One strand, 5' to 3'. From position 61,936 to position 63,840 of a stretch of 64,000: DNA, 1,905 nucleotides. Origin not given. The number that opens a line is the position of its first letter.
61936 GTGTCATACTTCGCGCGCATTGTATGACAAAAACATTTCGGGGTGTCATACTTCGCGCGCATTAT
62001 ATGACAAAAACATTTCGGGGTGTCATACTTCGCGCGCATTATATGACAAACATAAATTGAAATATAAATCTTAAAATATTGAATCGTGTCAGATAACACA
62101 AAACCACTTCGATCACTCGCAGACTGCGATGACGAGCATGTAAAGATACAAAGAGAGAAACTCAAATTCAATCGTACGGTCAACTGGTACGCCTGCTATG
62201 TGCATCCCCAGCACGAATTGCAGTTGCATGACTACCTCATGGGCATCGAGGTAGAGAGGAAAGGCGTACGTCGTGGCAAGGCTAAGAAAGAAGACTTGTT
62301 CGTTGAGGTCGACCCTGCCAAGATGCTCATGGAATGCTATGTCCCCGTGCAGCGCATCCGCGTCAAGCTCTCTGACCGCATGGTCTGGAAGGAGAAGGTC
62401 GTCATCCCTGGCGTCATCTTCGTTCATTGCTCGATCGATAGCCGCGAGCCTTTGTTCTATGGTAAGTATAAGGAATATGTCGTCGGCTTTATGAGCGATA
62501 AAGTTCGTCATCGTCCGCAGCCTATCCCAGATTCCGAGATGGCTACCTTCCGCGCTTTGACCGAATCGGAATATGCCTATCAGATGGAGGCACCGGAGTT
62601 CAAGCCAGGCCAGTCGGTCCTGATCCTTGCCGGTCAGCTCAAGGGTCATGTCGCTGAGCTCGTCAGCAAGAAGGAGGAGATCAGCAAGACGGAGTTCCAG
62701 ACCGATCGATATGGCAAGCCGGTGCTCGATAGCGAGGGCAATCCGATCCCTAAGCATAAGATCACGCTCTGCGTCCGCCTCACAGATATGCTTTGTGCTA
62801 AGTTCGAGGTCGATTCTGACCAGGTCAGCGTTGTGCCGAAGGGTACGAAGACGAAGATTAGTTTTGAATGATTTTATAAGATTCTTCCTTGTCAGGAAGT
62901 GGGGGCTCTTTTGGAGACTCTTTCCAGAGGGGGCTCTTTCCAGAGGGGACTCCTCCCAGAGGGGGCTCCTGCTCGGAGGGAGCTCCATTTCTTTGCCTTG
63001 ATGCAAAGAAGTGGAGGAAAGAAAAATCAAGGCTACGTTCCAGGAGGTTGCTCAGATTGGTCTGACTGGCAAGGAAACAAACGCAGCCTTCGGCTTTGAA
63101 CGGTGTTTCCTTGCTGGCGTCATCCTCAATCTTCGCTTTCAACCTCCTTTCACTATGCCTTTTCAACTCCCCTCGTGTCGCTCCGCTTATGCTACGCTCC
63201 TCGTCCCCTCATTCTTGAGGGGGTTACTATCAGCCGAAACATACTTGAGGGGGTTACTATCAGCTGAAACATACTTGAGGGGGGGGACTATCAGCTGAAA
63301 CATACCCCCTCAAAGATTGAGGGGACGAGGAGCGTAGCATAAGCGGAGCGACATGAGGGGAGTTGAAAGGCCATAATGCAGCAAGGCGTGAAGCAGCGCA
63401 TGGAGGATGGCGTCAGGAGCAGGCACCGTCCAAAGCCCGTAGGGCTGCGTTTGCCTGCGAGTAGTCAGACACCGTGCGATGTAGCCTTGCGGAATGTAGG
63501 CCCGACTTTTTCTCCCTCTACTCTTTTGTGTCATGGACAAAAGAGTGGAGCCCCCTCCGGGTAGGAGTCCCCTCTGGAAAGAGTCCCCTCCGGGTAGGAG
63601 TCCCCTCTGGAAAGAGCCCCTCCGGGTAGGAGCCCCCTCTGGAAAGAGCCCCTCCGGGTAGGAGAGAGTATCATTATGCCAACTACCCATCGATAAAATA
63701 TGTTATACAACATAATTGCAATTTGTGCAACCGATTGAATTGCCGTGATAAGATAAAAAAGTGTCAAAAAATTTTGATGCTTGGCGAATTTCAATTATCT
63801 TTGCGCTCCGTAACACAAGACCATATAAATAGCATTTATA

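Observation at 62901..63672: Head-to-head pair of diverged ~320-370-bp elements whose predicted stems co-vary: candidate structured RNA or REP/PATE-like element family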

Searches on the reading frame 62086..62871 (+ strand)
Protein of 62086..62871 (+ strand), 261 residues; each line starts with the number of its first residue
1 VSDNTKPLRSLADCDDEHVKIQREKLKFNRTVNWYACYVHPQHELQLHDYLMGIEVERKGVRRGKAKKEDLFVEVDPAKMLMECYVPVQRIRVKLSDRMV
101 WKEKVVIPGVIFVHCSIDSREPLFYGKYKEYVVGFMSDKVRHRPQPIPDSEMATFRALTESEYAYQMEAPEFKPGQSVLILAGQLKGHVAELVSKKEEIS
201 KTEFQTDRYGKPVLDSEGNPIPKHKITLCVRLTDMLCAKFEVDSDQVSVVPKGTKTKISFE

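Call 12: find_encoding_contigs(protein=window:62086-62871:+, flank=6000, max_places=10)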
Protein window:62086-62871:+ (261 aa): no gene with exactly this product is on record in the collection.

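Call 13: search_protein_families(library=pfam, proteins=[window:62086-62871:+])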
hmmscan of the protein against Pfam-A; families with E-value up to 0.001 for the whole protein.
window:62086-62871:+ (261 aa): 1 family
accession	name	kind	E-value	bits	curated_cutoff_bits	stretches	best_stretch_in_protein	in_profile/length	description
PF02357.24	NusG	-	2.7e-09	37.9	22.2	1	33-156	2-93/93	Transcription termination factor nusG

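Call 21: find_homologous_proteins(query=window:62086-62871:+, max_evalue=1e-20)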
Query window:62086-62871:+ (261 aa): 52 proteins with E <= 1e-20 among 290 candidates.
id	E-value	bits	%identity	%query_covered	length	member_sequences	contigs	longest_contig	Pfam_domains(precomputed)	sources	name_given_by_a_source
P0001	2.9e-156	536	89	100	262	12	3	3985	PF02357.25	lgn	-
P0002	1.1e-153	528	87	100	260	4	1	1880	PF02357.25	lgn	-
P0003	1.1e-151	522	87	98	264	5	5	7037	PF02357.25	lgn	-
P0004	1.1e-150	518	86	99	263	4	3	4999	PF02357.25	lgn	-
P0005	7.6e-146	502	84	100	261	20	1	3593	PF02357.25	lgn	-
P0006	2.3e-145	501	84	98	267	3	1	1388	PF02357.25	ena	-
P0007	1.3e-141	488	81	99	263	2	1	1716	PF02357.25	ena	-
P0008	4.4e-141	487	79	100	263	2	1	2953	PF02357.25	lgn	-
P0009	9.9e-140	482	80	99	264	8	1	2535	PF02357.25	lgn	-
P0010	3.8e-138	477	76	100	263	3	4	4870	PF02357.25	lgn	-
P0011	2.4e-137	474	78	99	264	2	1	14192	PF02357.25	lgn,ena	-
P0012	3.3e-136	471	78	98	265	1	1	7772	PF02357.25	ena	-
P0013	5.9e-134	463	76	100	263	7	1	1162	PF02357.25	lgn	-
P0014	3.3e-130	451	77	97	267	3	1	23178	PF02357.25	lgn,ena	-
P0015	1.1e-118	413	69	97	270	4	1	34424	PF02357.25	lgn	-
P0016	6.0e-115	401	65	100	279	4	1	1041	PF02357.25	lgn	-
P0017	6.0e-114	398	66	98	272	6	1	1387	PF02357.25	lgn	-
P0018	8.5e-114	397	63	100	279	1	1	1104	PF02357.25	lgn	-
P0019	2.1e-113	396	66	97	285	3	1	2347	PF02357.25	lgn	-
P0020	3.5e-113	395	67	98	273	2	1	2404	PF02357.25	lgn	-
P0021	2.2e-112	393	66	96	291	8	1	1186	PF02357.25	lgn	-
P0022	1.3e-110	387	67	98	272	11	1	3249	PF02357.25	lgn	-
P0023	6.1e-110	385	65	98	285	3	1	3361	PF02357.25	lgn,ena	-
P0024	2.7e-107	376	63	97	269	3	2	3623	PF02357.25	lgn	-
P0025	8.6e-106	371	62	95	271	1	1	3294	PF02357.25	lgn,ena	-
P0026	4.4e-84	300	54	93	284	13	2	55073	PF02357.25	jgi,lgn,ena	jgi:transcription antitermination factor NusG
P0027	3.7e-82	294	53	95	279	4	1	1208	PF02357.25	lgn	-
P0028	1.3e-81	292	52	97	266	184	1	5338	PF02357.25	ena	-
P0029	5.4e-81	290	52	97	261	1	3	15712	PF02357.25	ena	-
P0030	7.2e-81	289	52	97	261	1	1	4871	PF02357.25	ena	-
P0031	1.4e-80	289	52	97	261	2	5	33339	PF02357.25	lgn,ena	-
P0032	1.4e-80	289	52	97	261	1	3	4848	PF02357.25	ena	-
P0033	1.5e-80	288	53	95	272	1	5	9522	PF02357.25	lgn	-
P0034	2.3e-80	288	52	97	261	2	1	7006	PF02357.25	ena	-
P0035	4.0e-80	287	52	97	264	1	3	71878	PF02357.25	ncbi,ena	-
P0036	4.2e-80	287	51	95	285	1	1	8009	PF02357.25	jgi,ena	-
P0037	1.5e-79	285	50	97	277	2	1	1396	PF02357.25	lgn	-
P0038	5.1e-79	283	56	85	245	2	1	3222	PF02357.25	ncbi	-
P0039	5.7e-79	283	55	87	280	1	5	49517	PF02357.25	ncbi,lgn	-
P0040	2.4e-78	281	53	93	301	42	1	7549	PF02357.25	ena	-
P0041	6.5e-78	280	54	88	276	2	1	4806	PF02357.25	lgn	-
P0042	6.6e-78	280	54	88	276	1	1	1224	PF02357.25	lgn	-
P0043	2.5e-77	278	49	97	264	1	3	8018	PF02357.25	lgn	-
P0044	2.4e-75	271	48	97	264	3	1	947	PF02357.25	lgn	-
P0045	3.1e-75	271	53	87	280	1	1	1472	PF02357.25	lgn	-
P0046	4.8e-75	270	54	87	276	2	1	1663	PF02357.25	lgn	-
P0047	4.3e-74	267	49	95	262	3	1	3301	PF02357.25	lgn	-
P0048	1.4e-69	252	49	90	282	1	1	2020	PF02357.25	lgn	-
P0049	4.8e-68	247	50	95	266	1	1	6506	PF02357.25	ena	-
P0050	4.8e-67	244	48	89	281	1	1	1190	PF02357.25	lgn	-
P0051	2.9e-64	235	45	94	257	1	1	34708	PF02357.25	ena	-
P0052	4.3e-53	198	54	62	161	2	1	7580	PF02357.25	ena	-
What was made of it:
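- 62086..62871 (+): Left flank: NusG/UpxY-like gene. Pfam PF02357, E = 2.7e-09 (call 13); homologues in call 21.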

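Call 22: find_encoding_contigs(protein=P0003, flank=5000, max_places=5)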
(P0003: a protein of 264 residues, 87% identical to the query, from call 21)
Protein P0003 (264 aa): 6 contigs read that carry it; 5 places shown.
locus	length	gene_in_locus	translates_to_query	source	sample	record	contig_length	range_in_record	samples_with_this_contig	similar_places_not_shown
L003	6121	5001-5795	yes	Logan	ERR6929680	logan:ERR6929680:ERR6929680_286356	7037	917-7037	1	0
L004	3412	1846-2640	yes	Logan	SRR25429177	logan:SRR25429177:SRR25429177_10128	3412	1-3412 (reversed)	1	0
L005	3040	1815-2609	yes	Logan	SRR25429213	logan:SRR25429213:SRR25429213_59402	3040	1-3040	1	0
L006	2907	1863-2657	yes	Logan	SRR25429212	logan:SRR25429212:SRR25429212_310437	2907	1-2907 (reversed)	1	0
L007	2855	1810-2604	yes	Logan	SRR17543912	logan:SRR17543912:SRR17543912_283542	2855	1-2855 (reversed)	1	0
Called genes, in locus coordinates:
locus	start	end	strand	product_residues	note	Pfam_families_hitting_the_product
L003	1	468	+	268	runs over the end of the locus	-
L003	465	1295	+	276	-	PF00535:Glycos_transf_2, PF10111:Glyco_tranf_2_2, PF13641:Glyco_tranf_2_3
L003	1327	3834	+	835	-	PF09586:YfhO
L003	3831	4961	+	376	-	PF13439:Glyco_transf_4, PF13579:Glyco_trans_4_4 (weak), PF00534:Glycos_transf_1, PF13692:Glyco_trans_1_4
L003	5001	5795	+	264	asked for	PF02357:NusG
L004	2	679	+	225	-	?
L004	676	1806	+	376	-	PF20706:GT4-conflict (faint), PF13439:Glyco_transf_4, PF13579:Glyco_trans_4_4 (weak), PF00534:Glycos_transf_1, PF13692:Glyco_trans_1_4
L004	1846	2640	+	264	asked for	PF02357:NusG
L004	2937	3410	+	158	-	?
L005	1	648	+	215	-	?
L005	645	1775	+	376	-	PF13439:Glyco_transf_4, PF13579:Glyco_trans_4_4 (weak), PF00534:Glycos_transf_1, PF13692:Glyco_trans_1_4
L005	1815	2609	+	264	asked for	PF02357:NusG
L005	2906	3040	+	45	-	?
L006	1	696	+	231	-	?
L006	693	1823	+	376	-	PF13439:Glyco_transf_4, PF13579:Glyco_trans_4_4 (weak), PF00534:Glycos_transf_1, PF13692:Glyco_trans_1_4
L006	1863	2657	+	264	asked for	PF02357:NusG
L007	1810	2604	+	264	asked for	PF02357:NusG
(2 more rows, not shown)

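Call 23: find_encoding_contigs(protein=P0001, flank=5000, max_places=5)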
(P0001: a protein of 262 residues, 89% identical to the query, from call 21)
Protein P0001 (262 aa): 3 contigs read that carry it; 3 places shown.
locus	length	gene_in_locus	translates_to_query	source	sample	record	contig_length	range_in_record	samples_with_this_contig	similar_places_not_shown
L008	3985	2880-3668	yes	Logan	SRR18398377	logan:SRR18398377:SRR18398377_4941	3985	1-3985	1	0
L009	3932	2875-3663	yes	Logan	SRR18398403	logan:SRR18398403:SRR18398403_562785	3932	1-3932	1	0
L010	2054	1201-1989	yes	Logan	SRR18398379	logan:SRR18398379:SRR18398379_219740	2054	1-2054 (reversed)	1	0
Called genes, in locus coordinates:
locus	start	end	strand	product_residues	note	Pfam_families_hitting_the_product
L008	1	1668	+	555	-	?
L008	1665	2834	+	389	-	PF13439:Glyco_transf_4 (weak), PF00534:Glycos_transf_1, PF13692:Glyco_trans_1_4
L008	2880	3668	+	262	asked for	PF02357:NusG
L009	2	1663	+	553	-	?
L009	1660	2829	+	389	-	PF13439:Glyco_transf_4 (weak), PF00534:Glycos_transf_1, PF13692:Glyco_trans_1_4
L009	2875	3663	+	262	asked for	PF02357:NusG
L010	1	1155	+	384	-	?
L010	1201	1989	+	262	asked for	PF02357:NusG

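Call 24: find_encoding_contigs(protein=P0004, flank=5000, max_places=5)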
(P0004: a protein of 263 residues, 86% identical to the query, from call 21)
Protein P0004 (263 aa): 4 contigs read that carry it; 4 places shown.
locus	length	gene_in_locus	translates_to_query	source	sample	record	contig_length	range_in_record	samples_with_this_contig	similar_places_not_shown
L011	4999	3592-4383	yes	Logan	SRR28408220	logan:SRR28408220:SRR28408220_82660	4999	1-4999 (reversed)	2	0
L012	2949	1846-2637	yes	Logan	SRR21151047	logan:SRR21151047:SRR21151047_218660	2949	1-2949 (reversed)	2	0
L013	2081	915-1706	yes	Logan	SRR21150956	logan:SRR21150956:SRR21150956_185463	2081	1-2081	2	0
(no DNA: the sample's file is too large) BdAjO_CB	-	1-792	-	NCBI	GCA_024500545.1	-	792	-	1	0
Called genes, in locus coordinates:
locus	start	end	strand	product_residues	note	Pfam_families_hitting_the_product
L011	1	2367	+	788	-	?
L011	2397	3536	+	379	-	PF20706:GT4-conflict (faint), PF13439:Glyco_transf_4, PF13579:Glyco_trans_4_4, PF00534:Glycos_transf_1, PF13692:Glyco_trans_1_4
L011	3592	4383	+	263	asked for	PF02357:NusG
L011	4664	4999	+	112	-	?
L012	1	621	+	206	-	?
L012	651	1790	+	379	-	PF13439:Glyco_transf_4, PF13579:Glyco_trans_4_4 (weak), PF00534:Glycos_transf_1, PF13692:Glyco_trans_1_4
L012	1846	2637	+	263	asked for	PF02357:NusG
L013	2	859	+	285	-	?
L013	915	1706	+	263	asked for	PF02357:NusG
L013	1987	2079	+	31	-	?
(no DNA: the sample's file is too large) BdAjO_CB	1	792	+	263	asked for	PF02357:NusG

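Call 37: find_encoding_contigs(protein=P0011, flank=4000, max_places=4)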
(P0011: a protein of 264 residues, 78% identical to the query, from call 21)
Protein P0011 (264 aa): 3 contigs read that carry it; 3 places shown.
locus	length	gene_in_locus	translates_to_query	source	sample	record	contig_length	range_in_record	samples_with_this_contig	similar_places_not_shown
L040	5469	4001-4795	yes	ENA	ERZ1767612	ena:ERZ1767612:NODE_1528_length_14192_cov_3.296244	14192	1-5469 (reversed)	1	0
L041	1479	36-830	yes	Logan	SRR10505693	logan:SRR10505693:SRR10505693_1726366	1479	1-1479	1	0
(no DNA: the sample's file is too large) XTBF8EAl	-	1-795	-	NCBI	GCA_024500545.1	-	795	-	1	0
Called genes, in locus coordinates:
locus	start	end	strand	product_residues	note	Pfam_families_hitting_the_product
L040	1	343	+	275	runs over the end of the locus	PF00535:Glycos_transf_2, PF10111:Glyco_tranf_2_2, PF13641:Glyco_tranf_2_3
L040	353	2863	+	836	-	PF09586:YfhO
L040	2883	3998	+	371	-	PF13439:Glyco_transf_4, PF00534:Glycos_transf_1, PF13692:Glyco_trans_1_4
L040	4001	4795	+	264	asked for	PF02357:NusG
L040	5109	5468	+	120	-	?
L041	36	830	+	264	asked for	PF02357:NusG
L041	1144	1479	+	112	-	?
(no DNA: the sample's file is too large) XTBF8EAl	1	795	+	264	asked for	PF02357:NusG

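Call 38: find_encoding_contigs(protein=P0014, flank=4000, max_places=4)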
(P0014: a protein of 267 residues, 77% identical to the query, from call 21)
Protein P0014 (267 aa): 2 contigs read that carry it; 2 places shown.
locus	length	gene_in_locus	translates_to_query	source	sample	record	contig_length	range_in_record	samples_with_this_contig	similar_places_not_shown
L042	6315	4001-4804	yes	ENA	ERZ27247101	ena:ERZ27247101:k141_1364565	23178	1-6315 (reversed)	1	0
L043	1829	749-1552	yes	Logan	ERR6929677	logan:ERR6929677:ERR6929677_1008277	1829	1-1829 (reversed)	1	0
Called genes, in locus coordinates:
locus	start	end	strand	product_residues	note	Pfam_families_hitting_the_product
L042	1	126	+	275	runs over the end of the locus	PF00535:Glycos_transf_2, PF10111:Glyco_tranf_2_2, PF13641:Glyco_tranf_2_3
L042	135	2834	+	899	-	PF09586:YfhO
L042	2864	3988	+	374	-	PF13439:Glyco_transf_4, PF13579:Glyco_trans_4_4 (weak), PF00534:Glycos_transf_1, PF13692:Glyco_trans_1_4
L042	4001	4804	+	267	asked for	PF02357:NusG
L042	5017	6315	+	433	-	?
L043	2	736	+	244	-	?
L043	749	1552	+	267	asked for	PF02357:NusG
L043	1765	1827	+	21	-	?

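Call 39: find_encoding_contigs(protein=P0012, flank=4000, max_places=4)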
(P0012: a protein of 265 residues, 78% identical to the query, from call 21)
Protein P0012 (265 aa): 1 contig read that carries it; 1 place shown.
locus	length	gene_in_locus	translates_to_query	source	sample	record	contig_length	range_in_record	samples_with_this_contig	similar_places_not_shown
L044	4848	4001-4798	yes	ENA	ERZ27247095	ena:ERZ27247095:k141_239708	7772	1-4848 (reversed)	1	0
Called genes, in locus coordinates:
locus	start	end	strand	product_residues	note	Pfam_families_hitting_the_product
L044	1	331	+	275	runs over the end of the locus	PF00535:Glycos_transf_2, PF10111:Glyco_tranf_2_2, PF13641:Glyco_tranf_2_3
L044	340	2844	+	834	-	PF09586:YfhO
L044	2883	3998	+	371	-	PF13439:Glyco_transf_4, PF13579:Glyco_trans_4_4 (weak), PF00534:Glycos_transf_1, PF13692:Glyco_trans_1_4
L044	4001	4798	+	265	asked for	PF02357:NusG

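Call 40: find_encoding_contigs(protein=P0010, flank=4000, max_places=4)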
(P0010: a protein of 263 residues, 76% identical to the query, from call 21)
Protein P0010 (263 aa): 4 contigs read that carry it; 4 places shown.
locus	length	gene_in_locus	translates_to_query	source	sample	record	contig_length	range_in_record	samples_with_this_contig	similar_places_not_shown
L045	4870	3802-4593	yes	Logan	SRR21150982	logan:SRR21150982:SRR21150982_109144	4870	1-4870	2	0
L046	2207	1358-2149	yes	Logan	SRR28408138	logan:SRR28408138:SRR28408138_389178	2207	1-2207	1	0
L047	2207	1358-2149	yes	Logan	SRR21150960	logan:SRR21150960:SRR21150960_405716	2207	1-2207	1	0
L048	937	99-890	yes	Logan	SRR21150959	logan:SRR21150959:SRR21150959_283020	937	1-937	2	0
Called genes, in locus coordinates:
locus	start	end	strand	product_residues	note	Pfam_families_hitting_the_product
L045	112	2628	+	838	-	PF09586:YfhO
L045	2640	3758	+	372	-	PF13439:Glyco_transf_4, PF13579:Glyco_trans_4_4 (weak), PF00534:Glycos_transf_1, PF13692:Glyco_trans_1_4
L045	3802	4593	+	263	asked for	PF02357:NusG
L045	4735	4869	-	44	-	?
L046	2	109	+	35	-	?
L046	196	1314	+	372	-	PF13439:Glyco_transf_4, PF13579:Glyco_trans_4_4 (weak), PF00534:Glycos_transf_1, PF13692:Glyco_trans_1_4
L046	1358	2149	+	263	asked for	PF02357:NusG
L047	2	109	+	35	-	?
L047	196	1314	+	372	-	PF13439:Glyco_transf_4, PF13579:Glyco_trans_4_4 (weak), PF00534:Glycos_transf_1, PF13692:Glyco_trans_1_4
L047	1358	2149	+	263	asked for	PF02357:NusG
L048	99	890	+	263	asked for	PF02357:NusG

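Call 54: find_encoding_contigs(protein=P0005, flank=5000, max_places=10)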
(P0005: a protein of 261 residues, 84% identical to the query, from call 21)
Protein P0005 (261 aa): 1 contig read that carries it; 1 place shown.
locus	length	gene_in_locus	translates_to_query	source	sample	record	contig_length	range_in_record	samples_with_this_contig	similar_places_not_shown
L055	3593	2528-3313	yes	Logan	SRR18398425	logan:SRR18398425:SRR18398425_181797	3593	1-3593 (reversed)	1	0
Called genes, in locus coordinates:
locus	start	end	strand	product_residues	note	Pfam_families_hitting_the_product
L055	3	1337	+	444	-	?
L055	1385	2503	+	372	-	PF13439:Glyco_transf_4, PF13579:Glyco_trans_4_4, PF00534:Glycos_transf_1, PF13692:Glyco_trans_1_4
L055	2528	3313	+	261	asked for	PF02357:NusG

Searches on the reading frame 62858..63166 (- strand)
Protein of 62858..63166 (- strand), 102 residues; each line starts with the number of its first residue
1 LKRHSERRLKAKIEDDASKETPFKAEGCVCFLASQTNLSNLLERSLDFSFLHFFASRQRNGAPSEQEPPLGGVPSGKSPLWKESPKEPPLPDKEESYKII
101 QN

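Call 76: search_protein_families(library=pfam, proteins=[window:62858-63166:-], max_evalue=1)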
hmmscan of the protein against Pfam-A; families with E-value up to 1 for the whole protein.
window:62858-63166:- (102 aa): 0 families
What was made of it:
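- Tried and rejected: Pfam found nothing for seven element ORFs (call 76).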

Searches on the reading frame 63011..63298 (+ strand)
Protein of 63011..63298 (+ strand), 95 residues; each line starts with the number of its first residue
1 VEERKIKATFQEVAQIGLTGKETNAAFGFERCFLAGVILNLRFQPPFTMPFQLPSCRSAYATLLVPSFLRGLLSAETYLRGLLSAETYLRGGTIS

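Call 76: search_protein_families(library=pfam, proteins=[window:63011-63298:+], max_evalue=1)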
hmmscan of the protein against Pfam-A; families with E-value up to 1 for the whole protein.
window:63011-63298:+ (95 aa): 0 families

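Call 86: search_protein_representatives(protein=window:63011-63298:+)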
Query: 95 residues. Proteins with E-value up to 0.001 (for the whole library): 2; up to 1e-10: 0; up to 1e-30: 0. The best 2 are listed.
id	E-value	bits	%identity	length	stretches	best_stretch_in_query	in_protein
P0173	1.7e-04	37.6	-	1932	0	-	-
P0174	4.1e-04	36.4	35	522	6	31-63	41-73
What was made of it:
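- Tried and rejected: The 95-aa ORF through type a gave only two weak hits, which I judge to be chance, among 1.84 billion representatives (call 86).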

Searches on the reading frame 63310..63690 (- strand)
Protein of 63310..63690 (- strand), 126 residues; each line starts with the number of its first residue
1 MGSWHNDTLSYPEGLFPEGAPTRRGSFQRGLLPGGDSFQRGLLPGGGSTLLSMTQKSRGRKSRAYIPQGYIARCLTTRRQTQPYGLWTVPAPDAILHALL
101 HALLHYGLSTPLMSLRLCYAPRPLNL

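Call 20: find_homologous_proteins(query=window:63310-63690:-, max_evalue=10)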
Query window:63310-63690:-: 301 candidates shared short words with the query, none scored E <= 10.
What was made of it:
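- Checked: Pfam finds nothing (call 76) and no protein homologue was found (calls 20, 86).
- Tried and rejected: The 126-aa ORF through R has no homologue among 5.8 billion clusters (call 20).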

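Call 76: search_protein_families(library=pfam, proteins=[window:63310-63690:-], max_evalue=1)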
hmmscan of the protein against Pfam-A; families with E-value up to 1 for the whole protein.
window:63310-63690:- (126 aa): 0 families
